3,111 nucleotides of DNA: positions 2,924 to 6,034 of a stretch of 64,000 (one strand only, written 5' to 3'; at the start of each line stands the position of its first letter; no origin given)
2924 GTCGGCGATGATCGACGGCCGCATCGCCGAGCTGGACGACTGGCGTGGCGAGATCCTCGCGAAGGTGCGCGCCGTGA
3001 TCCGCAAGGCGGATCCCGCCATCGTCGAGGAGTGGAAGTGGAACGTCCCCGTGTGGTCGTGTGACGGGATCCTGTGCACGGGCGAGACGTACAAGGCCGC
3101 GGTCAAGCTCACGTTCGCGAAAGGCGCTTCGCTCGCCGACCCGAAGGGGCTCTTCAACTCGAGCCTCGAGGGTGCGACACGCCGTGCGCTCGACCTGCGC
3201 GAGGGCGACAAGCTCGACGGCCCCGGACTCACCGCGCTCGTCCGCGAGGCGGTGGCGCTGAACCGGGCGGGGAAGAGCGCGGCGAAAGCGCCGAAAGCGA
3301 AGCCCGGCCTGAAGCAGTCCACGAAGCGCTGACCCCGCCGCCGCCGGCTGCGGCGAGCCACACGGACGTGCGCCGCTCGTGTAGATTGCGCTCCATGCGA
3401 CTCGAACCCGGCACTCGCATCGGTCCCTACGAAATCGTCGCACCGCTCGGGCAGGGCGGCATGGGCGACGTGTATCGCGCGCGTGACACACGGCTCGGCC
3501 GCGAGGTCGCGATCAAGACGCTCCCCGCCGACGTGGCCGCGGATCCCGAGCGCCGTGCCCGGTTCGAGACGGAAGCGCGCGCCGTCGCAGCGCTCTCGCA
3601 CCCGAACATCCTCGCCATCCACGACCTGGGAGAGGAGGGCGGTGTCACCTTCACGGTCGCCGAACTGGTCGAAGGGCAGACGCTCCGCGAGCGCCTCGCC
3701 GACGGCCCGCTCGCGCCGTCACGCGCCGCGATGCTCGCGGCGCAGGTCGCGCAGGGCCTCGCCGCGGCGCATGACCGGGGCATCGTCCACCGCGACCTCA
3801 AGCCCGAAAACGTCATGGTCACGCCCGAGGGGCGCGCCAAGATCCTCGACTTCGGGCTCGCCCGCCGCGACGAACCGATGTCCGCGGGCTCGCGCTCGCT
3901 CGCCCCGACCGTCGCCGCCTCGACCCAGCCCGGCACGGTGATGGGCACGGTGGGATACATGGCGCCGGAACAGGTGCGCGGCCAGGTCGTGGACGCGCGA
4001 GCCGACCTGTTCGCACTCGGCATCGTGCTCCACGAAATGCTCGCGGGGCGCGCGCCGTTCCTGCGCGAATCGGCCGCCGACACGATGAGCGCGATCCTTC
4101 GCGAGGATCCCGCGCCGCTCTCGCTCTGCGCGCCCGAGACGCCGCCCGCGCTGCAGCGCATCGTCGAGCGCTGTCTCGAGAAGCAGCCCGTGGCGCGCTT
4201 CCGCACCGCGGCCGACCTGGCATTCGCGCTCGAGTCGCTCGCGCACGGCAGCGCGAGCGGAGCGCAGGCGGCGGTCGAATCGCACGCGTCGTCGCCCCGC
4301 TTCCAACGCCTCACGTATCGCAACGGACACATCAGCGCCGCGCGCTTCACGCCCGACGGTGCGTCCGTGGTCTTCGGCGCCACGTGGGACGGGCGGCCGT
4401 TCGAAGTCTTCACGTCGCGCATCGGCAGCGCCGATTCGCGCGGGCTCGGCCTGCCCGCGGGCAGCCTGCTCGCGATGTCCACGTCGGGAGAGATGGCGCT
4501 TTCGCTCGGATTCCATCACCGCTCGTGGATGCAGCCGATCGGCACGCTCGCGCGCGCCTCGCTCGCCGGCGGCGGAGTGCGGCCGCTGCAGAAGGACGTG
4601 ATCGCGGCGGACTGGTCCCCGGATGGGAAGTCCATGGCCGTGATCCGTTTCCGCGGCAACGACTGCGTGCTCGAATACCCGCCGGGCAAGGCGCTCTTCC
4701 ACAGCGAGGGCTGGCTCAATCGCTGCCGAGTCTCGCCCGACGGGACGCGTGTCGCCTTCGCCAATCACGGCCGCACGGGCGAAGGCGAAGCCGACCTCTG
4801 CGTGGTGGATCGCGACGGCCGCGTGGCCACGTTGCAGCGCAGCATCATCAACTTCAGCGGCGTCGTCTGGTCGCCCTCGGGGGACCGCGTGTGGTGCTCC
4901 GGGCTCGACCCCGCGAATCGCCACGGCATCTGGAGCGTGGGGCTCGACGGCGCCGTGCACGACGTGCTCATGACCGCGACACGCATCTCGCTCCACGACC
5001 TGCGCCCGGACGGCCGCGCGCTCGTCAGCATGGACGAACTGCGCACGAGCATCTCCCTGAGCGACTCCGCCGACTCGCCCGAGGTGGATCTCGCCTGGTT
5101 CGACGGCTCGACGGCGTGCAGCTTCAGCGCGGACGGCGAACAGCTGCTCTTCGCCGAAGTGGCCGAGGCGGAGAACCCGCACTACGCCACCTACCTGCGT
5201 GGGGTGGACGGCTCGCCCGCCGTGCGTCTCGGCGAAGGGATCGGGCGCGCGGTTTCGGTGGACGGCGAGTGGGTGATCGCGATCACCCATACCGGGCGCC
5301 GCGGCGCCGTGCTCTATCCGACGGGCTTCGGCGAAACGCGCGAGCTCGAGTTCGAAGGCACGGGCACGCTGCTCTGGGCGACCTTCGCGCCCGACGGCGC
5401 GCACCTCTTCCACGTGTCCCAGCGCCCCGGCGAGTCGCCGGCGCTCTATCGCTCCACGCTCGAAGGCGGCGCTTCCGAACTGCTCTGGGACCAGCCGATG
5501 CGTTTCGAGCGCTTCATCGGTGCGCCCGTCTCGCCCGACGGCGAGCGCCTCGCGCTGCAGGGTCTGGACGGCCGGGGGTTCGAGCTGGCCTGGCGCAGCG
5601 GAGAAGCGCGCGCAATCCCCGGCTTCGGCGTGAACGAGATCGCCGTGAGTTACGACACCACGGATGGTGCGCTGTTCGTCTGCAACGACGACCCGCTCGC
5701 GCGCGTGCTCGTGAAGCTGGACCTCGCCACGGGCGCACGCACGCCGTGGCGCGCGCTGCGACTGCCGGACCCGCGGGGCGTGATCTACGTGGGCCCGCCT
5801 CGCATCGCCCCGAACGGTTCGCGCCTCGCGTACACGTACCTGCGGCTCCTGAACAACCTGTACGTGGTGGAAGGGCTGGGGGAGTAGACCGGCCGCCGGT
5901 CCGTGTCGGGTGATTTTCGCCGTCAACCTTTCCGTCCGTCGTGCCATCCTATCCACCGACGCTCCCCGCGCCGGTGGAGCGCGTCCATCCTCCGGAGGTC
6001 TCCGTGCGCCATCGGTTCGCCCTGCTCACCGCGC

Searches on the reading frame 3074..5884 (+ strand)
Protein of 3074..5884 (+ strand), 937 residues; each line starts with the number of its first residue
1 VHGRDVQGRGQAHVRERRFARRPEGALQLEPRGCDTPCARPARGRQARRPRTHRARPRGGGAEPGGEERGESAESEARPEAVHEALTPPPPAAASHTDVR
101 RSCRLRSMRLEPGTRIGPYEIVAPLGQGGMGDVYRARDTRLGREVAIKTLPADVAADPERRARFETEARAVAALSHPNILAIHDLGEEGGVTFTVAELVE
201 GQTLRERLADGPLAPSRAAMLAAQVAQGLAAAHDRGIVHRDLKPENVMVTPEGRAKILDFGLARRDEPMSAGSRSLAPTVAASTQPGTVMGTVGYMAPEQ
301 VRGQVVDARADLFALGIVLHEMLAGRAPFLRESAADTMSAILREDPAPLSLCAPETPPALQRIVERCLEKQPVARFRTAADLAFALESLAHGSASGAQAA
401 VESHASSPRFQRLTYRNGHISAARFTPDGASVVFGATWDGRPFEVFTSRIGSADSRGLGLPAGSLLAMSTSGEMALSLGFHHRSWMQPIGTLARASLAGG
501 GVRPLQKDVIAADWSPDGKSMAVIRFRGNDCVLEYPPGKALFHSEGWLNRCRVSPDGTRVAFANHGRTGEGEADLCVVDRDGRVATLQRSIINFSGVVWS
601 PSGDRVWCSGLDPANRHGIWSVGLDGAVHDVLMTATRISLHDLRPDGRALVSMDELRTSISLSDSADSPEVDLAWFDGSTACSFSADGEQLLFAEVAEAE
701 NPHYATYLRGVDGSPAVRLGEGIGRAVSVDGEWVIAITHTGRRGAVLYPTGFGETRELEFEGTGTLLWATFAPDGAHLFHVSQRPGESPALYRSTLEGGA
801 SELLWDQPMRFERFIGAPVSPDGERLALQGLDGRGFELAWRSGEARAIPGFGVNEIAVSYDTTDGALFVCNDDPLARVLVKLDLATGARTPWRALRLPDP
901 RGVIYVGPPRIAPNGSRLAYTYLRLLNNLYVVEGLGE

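Call 11: search_protein_families(library=pfam, proteins=[window:3074-5884:+], max_evalue=0.001)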
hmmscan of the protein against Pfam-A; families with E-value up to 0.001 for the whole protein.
window:3074-5884:+ (937 aa): 5 families
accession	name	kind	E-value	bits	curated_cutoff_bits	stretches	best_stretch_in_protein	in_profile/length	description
PF00069.31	Pkinase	-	2.8e-48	165.1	31.7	1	119-377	1-253/263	Protein kinase domain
PF07714.23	PK_Tyr_Ser-Thr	-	3.2e-32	112.3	23.1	1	122-376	4-249/258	Protein tyrosine and serine/threonine kinase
PF07676.18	PD40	-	2e-13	50.3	20.9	0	514-528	16-30/38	WD40-like Beta Propeller Repeat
PF01636.29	APH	-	7.7e-08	32.8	23.2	1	221-268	154-202/239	Phosphotransferase enzyme family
PF03109.22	ABC1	-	0.00021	21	22.9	0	218-265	169-216/244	ABC1 atypical kinase-like domain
